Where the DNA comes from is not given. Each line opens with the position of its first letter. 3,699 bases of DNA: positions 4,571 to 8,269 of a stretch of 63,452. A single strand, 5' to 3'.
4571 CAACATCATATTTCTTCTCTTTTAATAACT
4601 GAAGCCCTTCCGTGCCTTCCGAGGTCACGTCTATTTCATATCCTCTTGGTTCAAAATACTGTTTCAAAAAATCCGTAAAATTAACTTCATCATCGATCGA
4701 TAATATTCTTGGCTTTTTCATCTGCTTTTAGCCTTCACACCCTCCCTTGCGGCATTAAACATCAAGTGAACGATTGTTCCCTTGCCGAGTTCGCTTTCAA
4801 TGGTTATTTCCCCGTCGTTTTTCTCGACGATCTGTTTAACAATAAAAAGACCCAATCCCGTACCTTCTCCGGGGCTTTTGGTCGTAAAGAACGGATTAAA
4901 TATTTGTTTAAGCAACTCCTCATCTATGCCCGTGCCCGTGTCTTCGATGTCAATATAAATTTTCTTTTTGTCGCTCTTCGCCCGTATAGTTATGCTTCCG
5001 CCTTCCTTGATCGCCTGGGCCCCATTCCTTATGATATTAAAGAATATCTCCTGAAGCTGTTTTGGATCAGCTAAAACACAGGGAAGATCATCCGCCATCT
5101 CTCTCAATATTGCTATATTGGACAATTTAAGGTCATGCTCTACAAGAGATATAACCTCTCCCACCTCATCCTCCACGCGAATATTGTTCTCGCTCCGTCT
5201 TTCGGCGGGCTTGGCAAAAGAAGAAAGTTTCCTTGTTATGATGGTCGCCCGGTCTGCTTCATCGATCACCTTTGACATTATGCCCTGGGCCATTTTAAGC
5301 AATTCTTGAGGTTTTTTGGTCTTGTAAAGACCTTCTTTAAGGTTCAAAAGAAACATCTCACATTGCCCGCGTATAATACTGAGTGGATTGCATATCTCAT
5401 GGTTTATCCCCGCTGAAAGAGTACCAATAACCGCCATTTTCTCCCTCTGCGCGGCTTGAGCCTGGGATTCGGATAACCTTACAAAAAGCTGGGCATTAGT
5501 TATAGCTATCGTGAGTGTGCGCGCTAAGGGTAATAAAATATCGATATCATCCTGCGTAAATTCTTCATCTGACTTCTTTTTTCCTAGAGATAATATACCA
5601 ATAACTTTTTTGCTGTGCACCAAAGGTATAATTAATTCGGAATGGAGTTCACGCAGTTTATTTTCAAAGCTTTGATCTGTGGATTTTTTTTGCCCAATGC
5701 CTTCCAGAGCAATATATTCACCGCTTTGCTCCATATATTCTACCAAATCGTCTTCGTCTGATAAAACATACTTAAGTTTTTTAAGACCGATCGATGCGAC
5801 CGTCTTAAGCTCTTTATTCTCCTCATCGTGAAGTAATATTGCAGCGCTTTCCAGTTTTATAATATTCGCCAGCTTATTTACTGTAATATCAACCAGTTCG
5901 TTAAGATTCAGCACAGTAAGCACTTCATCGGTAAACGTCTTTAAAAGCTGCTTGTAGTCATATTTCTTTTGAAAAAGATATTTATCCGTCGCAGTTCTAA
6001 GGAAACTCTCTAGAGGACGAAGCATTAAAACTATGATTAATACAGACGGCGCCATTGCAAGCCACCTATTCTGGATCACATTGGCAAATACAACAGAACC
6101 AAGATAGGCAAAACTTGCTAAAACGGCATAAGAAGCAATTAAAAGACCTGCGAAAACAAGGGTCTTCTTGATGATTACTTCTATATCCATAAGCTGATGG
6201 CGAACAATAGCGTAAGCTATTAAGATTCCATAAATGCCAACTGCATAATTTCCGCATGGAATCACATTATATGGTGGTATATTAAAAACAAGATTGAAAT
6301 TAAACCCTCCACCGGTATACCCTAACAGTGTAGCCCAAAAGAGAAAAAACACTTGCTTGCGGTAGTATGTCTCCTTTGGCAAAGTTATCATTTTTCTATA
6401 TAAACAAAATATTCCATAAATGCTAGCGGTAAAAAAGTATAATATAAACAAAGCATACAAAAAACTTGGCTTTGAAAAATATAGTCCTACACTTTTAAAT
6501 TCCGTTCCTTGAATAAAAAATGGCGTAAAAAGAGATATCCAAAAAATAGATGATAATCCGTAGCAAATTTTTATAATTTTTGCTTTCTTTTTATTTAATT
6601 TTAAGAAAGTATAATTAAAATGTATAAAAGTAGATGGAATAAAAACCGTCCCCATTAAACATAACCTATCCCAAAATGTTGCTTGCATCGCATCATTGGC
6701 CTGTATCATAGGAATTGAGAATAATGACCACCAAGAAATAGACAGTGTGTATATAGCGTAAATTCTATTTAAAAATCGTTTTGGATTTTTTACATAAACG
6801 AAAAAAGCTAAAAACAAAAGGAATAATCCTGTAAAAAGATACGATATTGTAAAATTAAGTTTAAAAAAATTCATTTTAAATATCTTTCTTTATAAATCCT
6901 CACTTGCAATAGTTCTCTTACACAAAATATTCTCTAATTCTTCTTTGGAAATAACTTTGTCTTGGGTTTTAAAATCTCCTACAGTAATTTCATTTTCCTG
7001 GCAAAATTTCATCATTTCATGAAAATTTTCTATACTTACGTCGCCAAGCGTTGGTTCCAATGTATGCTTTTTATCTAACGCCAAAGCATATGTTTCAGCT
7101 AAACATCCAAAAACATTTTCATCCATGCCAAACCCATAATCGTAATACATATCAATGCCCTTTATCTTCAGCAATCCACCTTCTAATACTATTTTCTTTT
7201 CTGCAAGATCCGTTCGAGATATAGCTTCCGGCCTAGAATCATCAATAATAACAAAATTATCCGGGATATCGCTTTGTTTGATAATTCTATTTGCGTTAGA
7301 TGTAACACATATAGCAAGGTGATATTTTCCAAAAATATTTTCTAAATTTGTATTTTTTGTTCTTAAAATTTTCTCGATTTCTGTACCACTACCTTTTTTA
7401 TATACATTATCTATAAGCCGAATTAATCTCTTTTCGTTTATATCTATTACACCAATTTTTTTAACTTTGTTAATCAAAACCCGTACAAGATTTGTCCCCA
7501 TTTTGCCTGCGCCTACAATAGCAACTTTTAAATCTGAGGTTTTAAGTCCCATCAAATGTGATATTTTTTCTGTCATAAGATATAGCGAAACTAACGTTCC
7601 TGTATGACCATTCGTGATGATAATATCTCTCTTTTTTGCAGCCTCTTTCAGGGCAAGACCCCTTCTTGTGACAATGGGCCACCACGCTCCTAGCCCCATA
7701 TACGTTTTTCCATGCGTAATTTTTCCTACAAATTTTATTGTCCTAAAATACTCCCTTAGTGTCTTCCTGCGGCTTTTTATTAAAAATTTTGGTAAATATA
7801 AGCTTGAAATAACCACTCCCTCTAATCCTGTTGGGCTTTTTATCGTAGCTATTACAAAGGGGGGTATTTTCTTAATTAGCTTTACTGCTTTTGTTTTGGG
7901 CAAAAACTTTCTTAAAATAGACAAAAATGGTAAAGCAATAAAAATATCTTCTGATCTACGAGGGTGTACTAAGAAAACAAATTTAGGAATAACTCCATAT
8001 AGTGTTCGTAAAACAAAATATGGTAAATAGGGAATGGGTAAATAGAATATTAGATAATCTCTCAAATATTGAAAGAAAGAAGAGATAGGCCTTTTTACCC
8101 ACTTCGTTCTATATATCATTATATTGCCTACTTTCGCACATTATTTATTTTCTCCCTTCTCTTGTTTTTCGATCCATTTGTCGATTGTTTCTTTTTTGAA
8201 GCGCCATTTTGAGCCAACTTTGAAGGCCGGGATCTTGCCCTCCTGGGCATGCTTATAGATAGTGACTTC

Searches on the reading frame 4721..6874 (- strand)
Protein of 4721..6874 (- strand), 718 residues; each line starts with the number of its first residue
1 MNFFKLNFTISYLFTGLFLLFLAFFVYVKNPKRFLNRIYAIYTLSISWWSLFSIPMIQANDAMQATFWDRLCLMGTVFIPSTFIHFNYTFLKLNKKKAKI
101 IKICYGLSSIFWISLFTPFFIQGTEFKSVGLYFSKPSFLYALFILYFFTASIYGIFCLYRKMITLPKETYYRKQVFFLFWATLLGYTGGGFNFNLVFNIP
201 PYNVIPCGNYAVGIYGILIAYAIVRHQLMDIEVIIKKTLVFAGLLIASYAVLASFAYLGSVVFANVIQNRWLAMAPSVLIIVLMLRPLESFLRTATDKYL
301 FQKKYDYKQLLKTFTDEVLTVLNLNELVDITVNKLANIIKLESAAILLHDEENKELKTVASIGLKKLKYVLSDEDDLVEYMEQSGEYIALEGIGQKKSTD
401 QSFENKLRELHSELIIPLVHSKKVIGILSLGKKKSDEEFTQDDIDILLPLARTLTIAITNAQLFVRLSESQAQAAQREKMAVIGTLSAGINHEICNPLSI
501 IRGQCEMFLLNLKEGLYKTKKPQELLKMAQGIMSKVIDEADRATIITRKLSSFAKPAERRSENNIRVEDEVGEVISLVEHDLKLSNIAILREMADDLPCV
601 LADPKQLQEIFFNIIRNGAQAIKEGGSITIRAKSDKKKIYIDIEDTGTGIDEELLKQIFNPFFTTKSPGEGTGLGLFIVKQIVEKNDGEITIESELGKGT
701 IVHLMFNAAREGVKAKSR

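Call 99: search_protein_families(library=pfam, proteins=[window:4721-6874:-], max_evalue=0.001)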
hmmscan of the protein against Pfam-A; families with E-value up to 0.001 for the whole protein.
window:4721-6874:- (718 aa): 8 families
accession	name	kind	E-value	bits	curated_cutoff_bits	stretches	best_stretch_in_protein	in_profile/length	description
PF02518.31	HATPase_c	-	3.7e-25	89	26.4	1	603-707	2-108/111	Histidine kinase-, DNA gyrase B-, and HSP90-like ATPase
PF16927.11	HisKA_7TM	-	1.6e-15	58.1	28.6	1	12-231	2-222/224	N-terminal 7TM region of histidine kinase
PF13492.12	GAF_3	-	3.3e-11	44.2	27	1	324-460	2-129/129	GAF domain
PF13185.12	GAF_2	-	9.8e-10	39.2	28.6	1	323-458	3-135/136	GAF domain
PF01590.32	GAF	-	1.1e-07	32.9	22.4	1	323-458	1-133/133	GAF domain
PF14501.12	HATPase_c_5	-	8e-07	29.4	22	1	607-695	6-91/102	GHKL domain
PF13581.12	HATPase_c_2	-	1.4e-05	25.6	27.4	1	607-686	36-112/127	Histidine kinase-like ATPase domain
PF00512.31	HisKA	-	0.00012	22.4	26.9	1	485-555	4-62/66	His Kinase A (phospho-acceptor) domain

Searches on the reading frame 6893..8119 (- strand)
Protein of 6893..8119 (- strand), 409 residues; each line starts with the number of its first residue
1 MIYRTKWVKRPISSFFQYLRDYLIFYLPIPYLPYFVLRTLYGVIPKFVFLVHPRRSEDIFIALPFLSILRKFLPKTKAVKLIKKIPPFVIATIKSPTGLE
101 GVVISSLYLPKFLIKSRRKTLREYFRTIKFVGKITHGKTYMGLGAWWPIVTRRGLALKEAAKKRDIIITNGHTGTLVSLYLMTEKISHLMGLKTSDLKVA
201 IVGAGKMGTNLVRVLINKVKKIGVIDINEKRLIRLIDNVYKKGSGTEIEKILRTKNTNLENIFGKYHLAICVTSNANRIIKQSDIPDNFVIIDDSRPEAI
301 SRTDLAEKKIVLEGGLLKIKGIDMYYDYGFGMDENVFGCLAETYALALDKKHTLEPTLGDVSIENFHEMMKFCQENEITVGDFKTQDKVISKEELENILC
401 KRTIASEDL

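Call 99: search_protein_families(library=pfam, proteins=[window:6893-8119:-], max_evalue=0.001)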
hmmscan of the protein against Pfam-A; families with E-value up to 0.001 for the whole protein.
window:6893-8119:- (409 aa): 3 families
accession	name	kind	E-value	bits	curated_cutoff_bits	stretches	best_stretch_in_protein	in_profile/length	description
PF01488.26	Shikimate_DH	-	7.6e-07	29.7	24.3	1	193-287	9-97/138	Shikimate / quinate 5-dehydrogenase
PF02737.24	3HCDH_N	-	0.00053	20.4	22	1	198-242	1-45/180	3-hydroxyacyl-CoA dehydrogenase, NAD binding domain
PF02254.24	TrkA_N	-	0.00083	20.1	23.8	0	199-240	1-42/116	TrkA-N domain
